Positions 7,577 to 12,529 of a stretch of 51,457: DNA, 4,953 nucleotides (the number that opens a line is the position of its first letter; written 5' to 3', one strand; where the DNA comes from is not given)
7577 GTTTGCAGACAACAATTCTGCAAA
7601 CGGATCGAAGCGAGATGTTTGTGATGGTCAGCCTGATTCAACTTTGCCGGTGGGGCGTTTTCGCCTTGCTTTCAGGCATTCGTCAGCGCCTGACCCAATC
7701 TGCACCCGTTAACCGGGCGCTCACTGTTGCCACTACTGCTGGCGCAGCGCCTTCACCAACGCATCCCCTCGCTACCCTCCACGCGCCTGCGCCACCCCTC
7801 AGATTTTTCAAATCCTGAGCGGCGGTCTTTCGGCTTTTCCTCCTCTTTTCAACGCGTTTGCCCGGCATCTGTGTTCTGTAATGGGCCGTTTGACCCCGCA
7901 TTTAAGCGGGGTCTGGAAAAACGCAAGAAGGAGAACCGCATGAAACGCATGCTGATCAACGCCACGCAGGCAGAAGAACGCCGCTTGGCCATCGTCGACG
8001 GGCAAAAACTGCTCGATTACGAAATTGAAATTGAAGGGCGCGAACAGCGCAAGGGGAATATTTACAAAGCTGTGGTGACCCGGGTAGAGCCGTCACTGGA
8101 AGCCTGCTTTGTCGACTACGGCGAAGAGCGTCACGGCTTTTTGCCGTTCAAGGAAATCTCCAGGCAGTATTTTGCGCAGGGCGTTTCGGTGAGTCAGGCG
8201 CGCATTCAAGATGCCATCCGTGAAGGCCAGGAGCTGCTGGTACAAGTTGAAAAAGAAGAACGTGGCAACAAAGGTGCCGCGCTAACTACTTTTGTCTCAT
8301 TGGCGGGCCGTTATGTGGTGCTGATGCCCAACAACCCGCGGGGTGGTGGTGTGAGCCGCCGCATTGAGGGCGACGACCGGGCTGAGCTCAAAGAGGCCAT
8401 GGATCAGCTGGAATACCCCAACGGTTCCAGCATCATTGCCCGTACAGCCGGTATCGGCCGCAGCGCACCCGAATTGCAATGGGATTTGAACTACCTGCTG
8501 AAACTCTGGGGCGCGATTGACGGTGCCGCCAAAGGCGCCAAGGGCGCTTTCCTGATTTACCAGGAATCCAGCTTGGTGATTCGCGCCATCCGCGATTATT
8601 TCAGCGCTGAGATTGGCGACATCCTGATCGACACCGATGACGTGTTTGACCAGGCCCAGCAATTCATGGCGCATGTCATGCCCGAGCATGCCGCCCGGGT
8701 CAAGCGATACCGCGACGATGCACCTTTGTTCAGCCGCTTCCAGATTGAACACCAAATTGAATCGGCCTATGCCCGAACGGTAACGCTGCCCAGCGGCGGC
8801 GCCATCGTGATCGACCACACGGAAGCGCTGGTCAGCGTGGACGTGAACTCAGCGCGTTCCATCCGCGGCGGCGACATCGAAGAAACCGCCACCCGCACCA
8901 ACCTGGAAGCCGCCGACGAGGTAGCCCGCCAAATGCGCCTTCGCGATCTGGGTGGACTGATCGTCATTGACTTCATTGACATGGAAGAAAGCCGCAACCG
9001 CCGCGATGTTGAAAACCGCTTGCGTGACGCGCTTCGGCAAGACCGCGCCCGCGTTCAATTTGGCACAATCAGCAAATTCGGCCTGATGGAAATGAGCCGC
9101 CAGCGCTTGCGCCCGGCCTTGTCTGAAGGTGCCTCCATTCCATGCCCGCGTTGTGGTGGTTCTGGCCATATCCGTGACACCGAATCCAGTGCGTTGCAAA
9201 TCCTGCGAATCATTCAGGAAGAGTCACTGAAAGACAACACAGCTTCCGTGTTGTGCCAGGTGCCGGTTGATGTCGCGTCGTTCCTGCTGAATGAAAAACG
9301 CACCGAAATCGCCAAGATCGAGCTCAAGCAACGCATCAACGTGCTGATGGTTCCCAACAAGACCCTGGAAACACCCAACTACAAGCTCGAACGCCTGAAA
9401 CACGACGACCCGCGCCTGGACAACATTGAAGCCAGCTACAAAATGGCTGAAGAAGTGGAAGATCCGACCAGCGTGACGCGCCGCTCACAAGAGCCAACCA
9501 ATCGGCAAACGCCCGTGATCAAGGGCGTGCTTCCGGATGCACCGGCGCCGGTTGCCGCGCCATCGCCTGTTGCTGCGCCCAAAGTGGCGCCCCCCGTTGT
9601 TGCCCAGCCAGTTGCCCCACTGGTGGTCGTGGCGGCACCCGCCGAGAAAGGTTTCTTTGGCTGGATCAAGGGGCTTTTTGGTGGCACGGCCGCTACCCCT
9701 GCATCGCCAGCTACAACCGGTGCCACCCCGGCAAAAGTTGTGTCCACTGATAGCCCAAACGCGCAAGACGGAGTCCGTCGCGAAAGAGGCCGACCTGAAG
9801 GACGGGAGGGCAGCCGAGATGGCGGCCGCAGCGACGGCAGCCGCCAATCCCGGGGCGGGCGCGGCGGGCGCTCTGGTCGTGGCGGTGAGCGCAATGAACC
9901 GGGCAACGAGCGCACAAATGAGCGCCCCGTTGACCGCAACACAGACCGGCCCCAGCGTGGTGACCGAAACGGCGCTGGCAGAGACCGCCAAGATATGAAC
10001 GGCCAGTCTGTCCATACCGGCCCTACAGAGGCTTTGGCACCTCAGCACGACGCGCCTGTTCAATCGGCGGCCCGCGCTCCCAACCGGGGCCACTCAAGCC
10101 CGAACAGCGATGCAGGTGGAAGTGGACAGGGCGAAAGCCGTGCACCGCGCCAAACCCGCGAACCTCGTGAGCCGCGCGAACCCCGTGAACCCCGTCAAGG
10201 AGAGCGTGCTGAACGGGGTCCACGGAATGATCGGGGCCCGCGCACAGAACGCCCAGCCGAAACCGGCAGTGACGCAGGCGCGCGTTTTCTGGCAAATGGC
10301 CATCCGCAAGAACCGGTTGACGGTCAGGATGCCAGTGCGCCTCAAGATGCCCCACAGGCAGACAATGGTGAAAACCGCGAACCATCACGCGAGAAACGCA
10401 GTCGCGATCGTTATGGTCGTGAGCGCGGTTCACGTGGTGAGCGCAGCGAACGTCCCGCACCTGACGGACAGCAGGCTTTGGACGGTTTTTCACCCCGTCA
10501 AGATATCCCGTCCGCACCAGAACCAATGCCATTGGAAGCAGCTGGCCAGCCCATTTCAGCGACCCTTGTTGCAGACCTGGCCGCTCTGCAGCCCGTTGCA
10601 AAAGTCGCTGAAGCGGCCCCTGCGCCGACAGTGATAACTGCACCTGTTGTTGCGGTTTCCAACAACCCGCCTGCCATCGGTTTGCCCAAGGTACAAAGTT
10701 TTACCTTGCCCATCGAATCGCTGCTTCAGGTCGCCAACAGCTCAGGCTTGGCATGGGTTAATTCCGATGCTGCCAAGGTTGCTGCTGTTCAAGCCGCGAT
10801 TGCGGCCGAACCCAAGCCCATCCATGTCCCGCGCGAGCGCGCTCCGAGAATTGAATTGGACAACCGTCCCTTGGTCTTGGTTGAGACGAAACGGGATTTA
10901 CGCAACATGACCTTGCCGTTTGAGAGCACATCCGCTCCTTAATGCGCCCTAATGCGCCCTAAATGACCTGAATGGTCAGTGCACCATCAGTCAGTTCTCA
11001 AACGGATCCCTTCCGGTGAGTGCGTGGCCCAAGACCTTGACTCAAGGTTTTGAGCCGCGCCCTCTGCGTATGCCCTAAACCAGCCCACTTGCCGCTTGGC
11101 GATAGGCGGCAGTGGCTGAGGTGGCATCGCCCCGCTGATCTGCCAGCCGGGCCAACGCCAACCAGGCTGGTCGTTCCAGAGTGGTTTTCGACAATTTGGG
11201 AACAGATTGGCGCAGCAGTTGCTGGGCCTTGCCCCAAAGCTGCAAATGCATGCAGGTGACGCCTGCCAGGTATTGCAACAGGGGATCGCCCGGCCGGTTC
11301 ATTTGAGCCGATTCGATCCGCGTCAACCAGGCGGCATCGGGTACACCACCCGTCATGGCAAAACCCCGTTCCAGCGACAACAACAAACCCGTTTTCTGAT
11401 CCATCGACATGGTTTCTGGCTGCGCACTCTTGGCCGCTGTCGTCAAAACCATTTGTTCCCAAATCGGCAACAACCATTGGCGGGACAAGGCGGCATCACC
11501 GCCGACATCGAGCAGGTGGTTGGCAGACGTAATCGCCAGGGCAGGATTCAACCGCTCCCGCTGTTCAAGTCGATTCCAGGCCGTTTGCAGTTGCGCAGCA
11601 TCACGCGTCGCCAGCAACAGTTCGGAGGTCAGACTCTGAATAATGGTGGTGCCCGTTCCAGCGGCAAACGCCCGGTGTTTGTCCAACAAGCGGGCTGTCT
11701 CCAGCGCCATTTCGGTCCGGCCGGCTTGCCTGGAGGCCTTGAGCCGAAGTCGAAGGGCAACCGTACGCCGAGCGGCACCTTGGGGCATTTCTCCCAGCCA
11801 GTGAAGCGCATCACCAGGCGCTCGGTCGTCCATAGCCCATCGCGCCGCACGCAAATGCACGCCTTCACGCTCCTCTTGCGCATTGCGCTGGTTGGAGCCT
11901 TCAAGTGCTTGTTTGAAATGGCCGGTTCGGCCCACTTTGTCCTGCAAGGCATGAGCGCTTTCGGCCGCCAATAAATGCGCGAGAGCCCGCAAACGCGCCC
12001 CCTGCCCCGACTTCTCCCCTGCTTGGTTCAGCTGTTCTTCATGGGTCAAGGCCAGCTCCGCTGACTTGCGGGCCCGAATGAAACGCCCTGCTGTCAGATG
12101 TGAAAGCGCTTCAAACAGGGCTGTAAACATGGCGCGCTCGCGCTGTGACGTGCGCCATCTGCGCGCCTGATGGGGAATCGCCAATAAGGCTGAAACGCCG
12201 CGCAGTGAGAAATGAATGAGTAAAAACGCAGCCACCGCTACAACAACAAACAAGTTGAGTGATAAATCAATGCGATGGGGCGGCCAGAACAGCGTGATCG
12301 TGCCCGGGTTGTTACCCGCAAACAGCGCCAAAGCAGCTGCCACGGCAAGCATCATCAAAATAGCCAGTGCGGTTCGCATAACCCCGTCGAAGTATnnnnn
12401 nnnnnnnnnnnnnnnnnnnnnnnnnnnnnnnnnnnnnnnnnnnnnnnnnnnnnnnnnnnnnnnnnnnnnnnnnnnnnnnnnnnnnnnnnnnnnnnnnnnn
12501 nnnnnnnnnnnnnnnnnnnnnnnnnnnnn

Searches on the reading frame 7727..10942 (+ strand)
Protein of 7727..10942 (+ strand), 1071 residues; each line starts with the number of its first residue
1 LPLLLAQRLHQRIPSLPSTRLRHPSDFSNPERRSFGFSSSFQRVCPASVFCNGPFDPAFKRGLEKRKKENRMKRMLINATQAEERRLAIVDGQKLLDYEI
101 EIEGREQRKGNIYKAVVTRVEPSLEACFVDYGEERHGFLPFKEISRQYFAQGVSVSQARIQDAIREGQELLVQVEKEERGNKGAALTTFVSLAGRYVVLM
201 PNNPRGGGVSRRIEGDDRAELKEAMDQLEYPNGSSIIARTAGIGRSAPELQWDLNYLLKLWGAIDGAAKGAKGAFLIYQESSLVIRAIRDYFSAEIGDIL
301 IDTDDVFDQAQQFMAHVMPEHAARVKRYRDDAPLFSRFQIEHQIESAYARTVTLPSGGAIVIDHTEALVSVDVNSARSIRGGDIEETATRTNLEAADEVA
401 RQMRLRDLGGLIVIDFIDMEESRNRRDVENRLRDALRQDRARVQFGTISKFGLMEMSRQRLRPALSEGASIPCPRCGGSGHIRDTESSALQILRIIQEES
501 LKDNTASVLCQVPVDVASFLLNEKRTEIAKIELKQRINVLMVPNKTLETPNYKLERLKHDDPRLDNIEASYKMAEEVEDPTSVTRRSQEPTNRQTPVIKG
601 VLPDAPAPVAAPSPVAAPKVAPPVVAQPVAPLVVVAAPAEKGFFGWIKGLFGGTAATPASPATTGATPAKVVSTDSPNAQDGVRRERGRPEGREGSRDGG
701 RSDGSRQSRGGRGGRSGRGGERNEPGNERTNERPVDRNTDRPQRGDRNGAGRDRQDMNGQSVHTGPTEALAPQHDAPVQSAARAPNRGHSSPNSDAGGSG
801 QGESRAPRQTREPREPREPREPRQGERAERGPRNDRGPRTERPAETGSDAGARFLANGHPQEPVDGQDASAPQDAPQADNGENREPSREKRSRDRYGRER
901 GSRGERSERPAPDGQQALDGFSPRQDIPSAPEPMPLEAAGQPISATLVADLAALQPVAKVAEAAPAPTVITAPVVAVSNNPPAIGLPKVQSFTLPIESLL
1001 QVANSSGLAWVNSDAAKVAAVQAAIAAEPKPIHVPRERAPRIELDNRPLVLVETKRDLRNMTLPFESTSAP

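Call 26: search_protein_families(library=pfam, proteins=[window:7727-10942:+], max_evalue=0.00001)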
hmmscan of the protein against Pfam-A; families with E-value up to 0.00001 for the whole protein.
window:7727-10942:+ (1071 aa): 3 families
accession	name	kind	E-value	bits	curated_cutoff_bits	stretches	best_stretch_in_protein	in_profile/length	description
PF10150.14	RNase_E_G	-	1.2e-96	323.7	25.5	1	191-460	1-269/270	Ribonuclease E/G family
PF20833.2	RNase_E_G_Thio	-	1.1e-30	106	26.8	1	472-556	1-85/86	RNase E/G, Thioredoxin-like domain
PF00575.29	S1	-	3.1e-09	37.5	22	1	107-187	2-72/74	S1 RNA binding domain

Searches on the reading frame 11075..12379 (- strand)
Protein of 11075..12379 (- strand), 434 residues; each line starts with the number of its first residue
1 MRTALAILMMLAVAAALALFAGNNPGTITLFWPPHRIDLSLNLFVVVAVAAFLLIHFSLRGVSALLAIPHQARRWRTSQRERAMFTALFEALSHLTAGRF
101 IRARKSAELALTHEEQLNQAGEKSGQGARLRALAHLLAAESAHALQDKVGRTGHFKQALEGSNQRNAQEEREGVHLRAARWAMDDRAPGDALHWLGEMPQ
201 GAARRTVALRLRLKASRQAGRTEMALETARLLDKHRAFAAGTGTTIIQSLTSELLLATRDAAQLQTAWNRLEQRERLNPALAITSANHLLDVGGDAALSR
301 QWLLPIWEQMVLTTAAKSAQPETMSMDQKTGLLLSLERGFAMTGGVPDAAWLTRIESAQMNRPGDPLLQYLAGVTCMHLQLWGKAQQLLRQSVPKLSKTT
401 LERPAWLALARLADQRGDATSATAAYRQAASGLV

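Call 26: search_protein_families(library=pfam, proteins=[window:11075-12379:-], max_evalue=0.00001)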
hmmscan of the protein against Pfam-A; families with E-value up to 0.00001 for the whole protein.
window:11075-12379:- (434 aa): 1 family
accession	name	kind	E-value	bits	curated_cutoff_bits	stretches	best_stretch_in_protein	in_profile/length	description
PF07219.19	HemY_N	-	2e-16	60.4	31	1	26-143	1-104/107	HemY protein N-terminus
